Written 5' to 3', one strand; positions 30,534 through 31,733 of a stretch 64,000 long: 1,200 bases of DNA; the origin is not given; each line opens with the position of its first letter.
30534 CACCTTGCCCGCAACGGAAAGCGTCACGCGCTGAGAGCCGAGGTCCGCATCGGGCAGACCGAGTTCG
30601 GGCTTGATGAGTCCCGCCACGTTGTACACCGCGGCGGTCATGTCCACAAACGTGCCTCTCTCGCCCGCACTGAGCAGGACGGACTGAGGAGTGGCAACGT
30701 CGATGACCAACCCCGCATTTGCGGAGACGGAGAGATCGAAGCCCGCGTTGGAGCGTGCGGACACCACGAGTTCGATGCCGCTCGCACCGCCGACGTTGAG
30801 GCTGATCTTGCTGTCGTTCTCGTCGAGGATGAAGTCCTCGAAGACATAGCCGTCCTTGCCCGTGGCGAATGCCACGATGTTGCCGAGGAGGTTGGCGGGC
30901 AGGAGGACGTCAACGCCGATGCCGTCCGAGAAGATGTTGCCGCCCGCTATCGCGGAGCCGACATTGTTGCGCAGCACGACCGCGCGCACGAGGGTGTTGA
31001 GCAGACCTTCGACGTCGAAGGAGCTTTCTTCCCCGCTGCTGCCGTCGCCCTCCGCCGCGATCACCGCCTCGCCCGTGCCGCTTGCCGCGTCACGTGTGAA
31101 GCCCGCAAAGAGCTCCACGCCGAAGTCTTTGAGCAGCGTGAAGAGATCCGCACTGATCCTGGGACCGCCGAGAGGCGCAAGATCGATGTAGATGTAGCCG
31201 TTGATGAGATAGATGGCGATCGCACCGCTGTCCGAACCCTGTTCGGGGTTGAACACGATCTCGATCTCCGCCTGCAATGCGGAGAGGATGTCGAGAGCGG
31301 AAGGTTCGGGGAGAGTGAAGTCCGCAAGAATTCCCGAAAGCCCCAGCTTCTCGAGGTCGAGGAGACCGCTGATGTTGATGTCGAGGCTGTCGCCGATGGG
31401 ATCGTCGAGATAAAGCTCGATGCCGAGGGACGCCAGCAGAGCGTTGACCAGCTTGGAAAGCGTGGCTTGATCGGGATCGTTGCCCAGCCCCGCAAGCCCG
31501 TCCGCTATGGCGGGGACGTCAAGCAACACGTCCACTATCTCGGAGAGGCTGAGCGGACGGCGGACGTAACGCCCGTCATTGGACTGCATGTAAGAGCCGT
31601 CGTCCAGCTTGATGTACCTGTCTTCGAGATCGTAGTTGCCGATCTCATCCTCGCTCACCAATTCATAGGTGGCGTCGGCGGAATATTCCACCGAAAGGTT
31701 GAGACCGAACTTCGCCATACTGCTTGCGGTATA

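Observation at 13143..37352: Uninterrupted 24.2-kb gene for an 8,069-aa lipid-anchored modular protein with no recognisable family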

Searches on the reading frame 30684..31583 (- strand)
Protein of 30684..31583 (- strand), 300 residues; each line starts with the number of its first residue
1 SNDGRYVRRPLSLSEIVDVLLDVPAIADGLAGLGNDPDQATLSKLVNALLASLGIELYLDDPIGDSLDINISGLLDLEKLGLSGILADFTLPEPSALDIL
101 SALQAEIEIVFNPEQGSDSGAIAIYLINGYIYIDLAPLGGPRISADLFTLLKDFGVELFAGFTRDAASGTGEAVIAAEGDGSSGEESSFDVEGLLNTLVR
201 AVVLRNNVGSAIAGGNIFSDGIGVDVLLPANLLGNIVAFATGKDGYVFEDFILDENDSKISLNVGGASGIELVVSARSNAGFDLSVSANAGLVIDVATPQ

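Call 49: search_solved_structures(query=A3, max_evalue=10)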
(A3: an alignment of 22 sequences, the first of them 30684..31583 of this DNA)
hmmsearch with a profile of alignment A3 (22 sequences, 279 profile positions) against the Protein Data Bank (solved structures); distinct sequences matched with E-value up to 10: 0.

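Call 56: search_protein_representatives(alignment_id=A3)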
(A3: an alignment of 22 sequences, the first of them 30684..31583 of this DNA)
Query: 22 sequences, 279 profile positions. Proteins with E-value up to 0.001 (for the whole library): 123; up to 1e-10: 81; up to 1e-30: 45. The best 123 are listed.
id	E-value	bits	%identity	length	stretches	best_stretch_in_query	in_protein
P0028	0.0e+00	1332.6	-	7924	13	1-270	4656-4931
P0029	0.0e+00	1163.8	-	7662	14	9-276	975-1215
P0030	1.5e-272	917.1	-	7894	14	2-278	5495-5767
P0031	4.1e-268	902.6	-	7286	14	9-274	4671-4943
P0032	7.7e-253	852.5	-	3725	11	1-277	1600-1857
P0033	1.4e-197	671.3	-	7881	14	16-273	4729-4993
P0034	6.8e-178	606.6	-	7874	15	12-272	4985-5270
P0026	1.4e-144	497.4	-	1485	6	12-272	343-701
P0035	3.3e-129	446.9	-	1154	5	2-278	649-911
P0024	1.8e-127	441.3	-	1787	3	1-278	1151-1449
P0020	3.5e-119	414.0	-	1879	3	1-277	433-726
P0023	1.6e-117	408.6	-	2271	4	10-277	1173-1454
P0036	9.7e-116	402.7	-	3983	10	10-237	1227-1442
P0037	3.7e-112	391.0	-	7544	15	24-253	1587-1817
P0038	1.1e-110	386.1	-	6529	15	14-267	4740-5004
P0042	9.3e-70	251.9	-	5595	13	13-210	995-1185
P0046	1.1e-61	225.5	-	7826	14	13-237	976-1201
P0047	7.8e-61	222.6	-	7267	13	30-270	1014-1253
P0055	1.5e-39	152.8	-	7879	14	15-272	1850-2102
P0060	5.3e-35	137.9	-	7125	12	24-272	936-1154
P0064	4.3e-31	125.1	-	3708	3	15-268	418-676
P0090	3.1e-13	66.5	-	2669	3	12-213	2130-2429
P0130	5.9e-05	39.3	-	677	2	89-154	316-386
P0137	3.3e-04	36.9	-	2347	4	44-231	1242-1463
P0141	8.5e-04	35.5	-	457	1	78-226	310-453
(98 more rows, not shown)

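Call 58: search_protein_families(library=pfam, max_evalue=0.01, proteins=[P0064, P0090, P0137, P0141, P0130])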
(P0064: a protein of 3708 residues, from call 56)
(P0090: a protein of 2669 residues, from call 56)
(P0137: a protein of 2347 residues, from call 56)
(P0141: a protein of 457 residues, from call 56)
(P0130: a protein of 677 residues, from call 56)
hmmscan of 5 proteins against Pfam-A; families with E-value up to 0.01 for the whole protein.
P0064 (3708 aa): 0 families

P0090 (2669 aa): 0 families

P0137 (2347 aa): 0 families

P0141 (457 aa): 0 families

P0130 (677 aa): 0 families

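Call 65: list_cluster_members(proteins=[P0028, P0029, P0033, P0037, P0038, P0046, P0047, P0055, P0060, P0042])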
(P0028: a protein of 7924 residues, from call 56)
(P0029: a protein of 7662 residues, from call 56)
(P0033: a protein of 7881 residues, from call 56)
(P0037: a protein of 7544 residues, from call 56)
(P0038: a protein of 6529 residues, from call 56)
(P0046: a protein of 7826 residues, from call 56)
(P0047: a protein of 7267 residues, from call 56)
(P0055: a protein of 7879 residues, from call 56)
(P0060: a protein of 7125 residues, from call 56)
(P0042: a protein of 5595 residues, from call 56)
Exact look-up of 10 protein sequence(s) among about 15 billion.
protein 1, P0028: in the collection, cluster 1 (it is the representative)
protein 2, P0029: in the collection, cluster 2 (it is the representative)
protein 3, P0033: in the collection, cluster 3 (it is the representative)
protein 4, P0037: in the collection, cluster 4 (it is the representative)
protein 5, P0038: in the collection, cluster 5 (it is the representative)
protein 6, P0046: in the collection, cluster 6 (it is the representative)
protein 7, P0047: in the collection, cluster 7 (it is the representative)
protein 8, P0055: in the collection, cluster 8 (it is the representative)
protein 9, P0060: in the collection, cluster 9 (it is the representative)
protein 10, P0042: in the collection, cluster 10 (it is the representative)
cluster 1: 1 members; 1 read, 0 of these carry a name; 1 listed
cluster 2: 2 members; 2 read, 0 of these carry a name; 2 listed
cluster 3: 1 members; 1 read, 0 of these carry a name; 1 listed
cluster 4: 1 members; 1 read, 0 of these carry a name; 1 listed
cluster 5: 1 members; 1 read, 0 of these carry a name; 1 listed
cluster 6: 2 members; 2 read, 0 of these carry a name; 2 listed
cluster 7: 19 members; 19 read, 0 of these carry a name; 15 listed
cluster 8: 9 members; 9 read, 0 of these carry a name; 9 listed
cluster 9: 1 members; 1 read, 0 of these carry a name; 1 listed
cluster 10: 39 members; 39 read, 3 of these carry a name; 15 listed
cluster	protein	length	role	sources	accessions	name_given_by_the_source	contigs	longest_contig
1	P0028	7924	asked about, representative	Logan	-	-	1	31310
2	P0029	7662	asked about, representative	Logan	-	-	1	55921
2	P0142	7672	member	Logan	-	-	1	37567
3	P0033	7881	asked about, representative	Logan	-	-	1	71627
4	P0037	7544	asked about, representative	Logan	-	-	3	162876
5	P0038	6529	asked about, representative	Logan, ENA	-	-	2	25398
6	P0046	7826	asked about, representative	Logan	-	-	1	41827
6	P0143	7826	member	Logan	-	-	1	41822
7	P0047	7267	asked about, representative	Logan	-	-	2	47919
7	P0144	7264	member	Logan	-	-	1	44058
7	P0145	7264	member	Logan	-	-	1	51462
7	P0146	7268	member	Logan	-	-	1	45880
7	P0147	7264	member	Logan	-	-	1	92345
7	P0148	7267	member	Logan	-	-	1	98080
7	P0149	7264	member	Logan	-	-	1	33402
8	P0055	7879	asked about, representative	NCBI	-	-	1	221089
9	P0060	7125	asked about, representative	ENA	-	-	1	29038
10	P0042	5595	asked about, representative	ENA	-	-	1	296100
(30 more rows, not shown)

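Call 78: find_encoding_contigs(protein=P0055, flank=10000, max_places=2)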
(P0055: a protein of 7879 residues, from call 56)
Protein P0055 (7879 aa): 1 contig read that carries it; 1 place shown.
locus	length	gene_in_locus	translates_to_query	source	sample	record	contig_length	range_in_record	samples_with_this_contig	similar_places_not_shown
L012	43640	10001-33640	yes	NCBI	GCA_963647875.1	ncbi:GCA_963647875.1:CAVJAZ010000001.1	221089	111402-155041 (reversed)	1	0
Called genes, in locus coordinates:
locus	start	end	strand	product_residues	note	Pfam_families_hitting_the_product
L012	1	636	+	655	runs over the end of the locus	PF06480:FtsH_ext (faint), PF07728:AAA_5 (faint), PF00004:AAA, PF17862:AAA_lid_3, PF01434:Peptidase_M41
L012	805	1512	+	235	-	PF02308:MgtC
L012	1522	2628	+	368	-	PF00070:Pyr_redox (faint), PF00890:FAD_binding_2 (weak), PF01266:DAO (faint), PF03486:HI0933_like, PF07992:Pyr_redox_2, PF12831:FAD_oxidored, PF13450:NAD_binding_8, PF22780:HI0933_like_1st, +1 more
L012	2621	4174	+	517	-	PF28550:DUF8436, PF07992:Pyr_redox_2 (faint), PF00070:Pyr_redox (faint), PF01266:DAO (faint), PF01494:FAD_binding_3 (weak), PF03486:HI0933_like (faint), PF13738:Pyr_redox_3 (faint), PF21688:FAD-depend_C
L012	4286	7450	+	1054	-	PF02368:Big_2 (faint), PF26918:Ig_Eae (faint), PF01841:Transglut_core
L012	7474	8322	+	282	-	PF20583:DUF6786 (faint)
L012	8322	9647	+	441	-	PF00480:ROK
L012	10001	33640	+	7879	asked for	PF13715:CarbopepD_reg_2 (faint), PF13620:CarboxypepD_reg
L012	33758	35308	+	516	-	-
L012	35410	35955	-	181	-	PF12773:DZR (weak)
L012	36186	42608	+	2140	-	-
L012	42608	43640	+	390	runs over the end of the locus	PF02646:RmuC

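Call 80: find_encoding_contigs(protein=P0047, flank=8000, max_places=1)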
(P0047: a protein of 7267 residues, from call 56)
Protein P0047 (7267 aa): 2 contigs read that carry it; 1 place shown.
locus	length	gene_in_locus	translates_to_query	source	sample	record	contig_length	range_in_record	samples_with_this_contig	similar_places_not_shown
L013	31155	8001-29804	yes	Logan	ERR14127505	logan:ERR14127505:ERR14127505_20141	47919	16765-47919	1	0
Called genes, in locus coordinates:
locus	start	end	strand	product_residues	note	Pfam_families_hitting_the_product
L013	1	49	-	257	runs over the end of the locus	PF02673:BacA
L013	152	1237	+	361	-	PF01926:MMR_HSR1, PF02421:FeoB_N, PF06071:YchF-GTPase_C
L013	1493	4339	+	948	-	PF02368:Big_2 (weak), PF26918:Ig_Eae (weak), PF01841:Transglut_core (weak)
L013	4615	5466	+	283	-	PF14315:DUF4380 (faint)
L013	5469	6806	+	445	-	PF00480:ROK (weak)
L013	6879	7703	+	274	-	PF02585:PIG-L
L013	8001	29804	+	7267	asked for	PF13620:CarboxypepD_reg, PF13715:CarbopepD_reg_2 (weak), PF17210:SdrD_B (weak), PF07532:Big_4 (faint)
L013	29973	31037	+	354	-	PF00155:Aminotran_1_2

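Call 81: find_encoding_contigs(protein=P0037, flank=8000, max_places=1)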
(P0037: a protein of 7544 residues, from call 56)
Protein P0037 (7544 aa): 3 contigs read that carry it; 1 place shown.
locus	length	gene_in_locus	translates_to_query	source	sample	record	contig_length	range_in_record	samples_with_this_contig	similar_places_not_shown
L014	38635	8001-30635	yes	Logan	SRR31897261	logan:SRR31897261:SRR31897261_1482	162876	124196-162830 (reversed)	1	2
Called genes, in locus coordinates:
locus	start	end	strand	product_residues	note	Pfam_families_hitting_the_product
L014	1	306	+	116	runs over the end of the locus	?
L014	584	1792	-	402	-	PF01676:Metalloenzyme, PF10143:PhosphMutase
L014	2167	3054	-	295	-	PF01757:Acyl_transf_3 (faint), PF07786:HGSNAT_cat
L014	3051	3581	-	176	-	-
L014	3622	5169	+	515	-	PF02838:Glyco_hydro_20b, PF00728:Glyco_hydro_20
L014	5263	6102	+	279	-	-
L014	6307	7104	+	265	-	PF02585:PIG-L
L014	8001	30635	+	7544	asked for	-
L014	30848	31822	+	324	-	PF03547:Mem_trans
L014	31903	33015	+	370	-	PF13421:Band_7_1, PF01145:Band_7, PF17032:Zn_ribbon_15 (faint), PF24460:DUF7575 (faint), PF24463:DUF7577 (faint), PF12773:DZR, PF13240:Zn_Ribbon_1 (weak), PF13248:Zn_ribbon_3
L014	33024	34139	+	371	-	-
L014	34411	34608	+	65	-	PF08984:DUF1858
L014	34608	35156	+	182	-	PF07883:Cupin_2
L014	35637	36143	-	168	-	PF07670:Gate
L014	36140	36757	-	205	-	PF07670:Gate (weak)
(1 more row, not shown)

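Call 82: find_encoding_contigs(protein=P0042, flank=8000, max_places=1)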
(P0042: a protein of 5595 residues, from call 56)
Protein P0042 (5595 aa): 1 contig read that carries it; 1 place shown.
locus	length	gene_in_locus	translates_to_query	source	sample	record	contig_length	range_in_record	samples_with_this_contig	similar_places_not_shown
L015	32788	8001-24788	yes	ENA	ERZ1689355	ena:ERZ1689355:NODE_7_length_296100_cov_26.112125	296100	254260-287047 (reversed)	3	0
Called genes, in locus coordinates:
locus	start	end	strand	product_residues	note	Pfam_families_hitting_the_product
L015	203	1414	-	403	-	PF01676:Metalloenzyme, PF10143:PhosphMutase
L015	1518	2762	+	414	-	PF01553:Acyltransferase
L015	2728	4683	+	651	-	PF20736:Glyco_hydro127M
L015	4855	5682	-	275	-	PF07786:HGSNAT_cat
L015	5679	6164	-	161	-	-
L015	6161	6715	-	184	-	PF00440:TetR_N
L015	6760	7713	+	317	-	-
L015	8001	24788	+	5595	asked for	-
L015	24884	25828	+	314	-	PF03547:Mem_trans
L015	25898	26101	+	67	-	PF08984:DUF1858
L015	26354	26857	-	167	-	PF07670:Gate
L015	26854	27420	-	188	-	PF07670:Gate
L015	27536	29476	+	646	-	PF00133:tRNA-synt_1, PF01406:tRNA-synt_1e (faint), PF01921:tRNA-synt_1f (faint), PF09334:tRNA-synt_1g, PF00133:tRNA-synt_1, PF08264:Anticodon_1 (weak), PF19303:Anticodon_3, PF01588:tRNA_bind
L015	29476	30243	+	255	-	PF01026:TatD_DNase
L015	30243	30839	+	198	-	PF04055:Radical_SAM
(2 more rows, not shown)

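Call 89: search_protein_families(library=pfam, max_evalue=0.01, proteins=[L013:20448-29801:+, L012:23198-33637:+])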
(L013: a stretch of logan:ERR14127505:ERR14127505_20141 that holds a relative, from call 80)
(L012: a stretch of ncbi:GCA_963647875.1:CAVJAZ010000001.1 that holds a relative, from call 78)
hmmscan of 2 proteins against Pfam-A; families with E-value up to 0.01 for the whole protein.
L013:20448-29801:+ (3118 aa): 7 families
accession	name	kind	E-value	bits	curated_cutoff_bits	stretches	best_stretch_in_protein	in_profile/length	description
PF13620.12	CarboxypepD_reg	-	1.4e-24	86.6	32.3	2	184-255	2-75/82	Carboxypeptidase regulatory-like domain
PF13715.12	CarbopepD_reg_2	-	7.9e-14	51.9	32.2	2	185-253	2-68/88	CarboxypepD_reg-like domain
PF07532.17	Big_4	-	8.7e-09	35.2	22.1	0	1643-1684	14-56/59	Bacterial Ig-like domain (group 4)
PF17802.7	SpaA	-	1.2e-06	29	23.1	1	189-232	8-56/91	Prealbumin-like fold domain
PF17210.9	SdrD_B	-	4e-06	27.4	29.7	1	189-242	17-72/112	SdrD B-like domain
PF09430.16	EMC7_beta-sandw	-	5.3e-05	23.8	26.6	0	427-467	24-61/122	ER membrane protein complex subunit 7, beta-sandwich domain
PF08308.17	PEGA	-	0.0013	19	20.8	1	296-359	11-67/71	PEGA domain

L012:23198-33637:+ (3480 aa): 4 families
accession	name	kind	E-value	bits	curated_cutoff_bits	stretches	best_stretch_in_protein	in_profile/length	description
PF13620.12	CarboxypepD_reg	-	5.6e-15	55.9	32.3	2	265-344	1-74/82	Carboxypeptidase regulatory-like domain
PF13715.12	CarbopepD_reg_2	-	1.9e-06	28.2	32.2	2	368-430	1-63/88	CarboxypepD_reg-like domain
PF07532.17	Big_4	-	2.5e-05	24.1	22.1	0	1716-1749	8-39/59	Bacterial Ig-like domain (group 4)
PF17210.9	SdrD_B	-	0.00098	19.7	29.7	1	272-333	18-73/112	SdrD B-like domain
